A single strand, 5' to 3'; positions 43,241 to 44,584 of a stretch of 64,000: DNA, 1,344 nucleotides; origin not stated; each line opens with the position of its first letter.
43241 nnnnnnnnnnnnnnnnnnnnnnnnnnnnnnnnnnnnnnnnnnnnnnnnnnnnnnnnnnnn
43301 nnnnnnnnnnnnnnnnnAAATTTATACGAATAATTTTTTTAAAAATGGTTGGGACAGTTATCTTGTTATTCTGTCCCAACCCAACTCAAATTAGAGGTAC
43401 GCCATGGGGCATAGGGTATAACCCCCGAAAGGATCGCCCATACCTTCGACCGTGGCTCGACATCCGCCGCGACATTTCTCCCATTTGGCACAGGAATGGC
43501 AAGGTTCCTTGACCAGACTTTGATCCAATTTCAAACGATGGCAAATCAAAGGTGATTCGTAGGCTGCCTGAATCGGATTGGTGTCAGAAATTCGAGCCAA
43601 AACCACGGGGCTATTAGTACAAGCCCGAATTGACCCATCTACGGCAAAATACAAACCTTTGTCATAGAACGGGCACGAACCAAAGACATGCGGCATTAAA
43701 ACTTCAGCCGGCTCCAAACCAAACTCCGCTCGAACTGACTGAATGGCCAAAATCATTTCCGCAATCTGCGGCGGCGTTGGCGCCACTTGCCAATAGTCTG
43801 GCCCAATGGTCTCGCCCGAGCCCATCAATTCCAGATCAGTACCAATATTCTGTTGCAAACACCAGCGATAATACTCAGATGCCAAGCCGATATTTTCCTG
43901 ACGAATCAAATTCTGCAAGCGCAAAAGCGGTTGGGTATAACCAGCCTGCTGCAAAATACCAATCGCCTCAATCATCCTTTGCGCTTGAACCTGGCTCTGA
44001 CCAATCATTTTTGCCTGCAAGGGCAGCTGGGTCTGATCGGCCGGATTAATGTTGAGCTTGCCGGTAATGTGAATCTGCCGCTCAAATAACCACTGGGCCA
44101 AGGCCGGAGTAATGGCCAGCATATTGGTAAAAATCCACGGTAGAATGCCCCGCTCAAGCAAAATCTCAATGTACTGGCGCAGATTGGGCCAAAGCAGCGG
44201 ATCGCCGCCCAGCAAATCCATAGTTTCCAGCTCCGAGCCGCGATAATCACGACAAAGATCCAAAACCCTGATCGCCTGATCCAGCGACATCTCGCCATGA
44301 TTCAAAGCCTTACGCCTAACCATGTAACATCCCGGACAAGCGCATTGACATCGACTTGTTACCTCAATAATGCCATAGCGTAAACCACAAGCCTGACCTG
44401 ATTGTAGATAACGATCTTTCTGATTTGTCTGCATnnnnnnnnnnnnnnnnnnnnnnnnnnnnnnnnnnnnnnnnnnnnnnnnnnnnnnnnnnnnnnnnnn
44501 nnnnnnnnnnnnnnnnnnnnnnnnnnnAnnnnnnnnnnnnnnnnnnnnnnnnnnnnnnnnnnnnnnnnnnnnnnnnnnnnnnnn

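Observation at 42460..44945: YerC/TrpR-like regulator - radical SAM/SPASM enzyme - cysteine-rich small proteins at elevated GC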

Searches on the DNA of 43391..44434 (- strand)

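Call 61: search_rna_families(sources=[L018, L019, L021, L023, L024, L026, L001, L008], threshold=gathering)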
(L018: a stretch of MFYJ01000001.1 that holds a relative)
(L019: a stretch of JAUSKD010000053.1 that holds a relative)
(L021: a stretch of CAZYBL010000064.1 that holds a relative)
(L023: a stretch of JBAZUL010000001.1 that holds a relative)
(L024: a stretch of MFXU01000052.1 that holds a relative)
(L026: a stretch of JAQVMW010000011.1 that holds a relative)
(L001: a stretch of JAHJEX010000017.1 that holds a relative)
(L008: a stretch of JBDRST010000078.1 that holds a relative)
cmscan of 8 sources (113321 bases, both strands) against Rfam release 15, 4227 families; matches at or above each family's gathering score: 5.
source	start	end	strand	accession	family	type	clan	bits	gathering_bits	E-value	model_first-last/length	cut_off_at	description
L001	411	482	+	RF00005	tRNA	Gene; tRNA;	CL00001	71.8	29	1.7e-13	1-71/71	no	tRNA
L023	10204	10277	-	RF00005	tRNA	Gene; tRNA;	CL00001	68.9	29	1.1e-12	1-71/71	no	tRNA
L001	1886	1958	+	RF00005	tRNA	Gene; tRNA;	CL00001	68.6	29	1.4e-12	1-71/71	no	tRNA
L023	10709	10780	-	RF00005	tRNA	Gene; tRNA;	CL00001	66.9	29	4e-12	1-71/71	no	tRNA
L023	6098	6178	+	RF00005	tRNA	Gene; tRNA;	CL00001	58.8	29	6.6e-10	1-71/71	no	tRNA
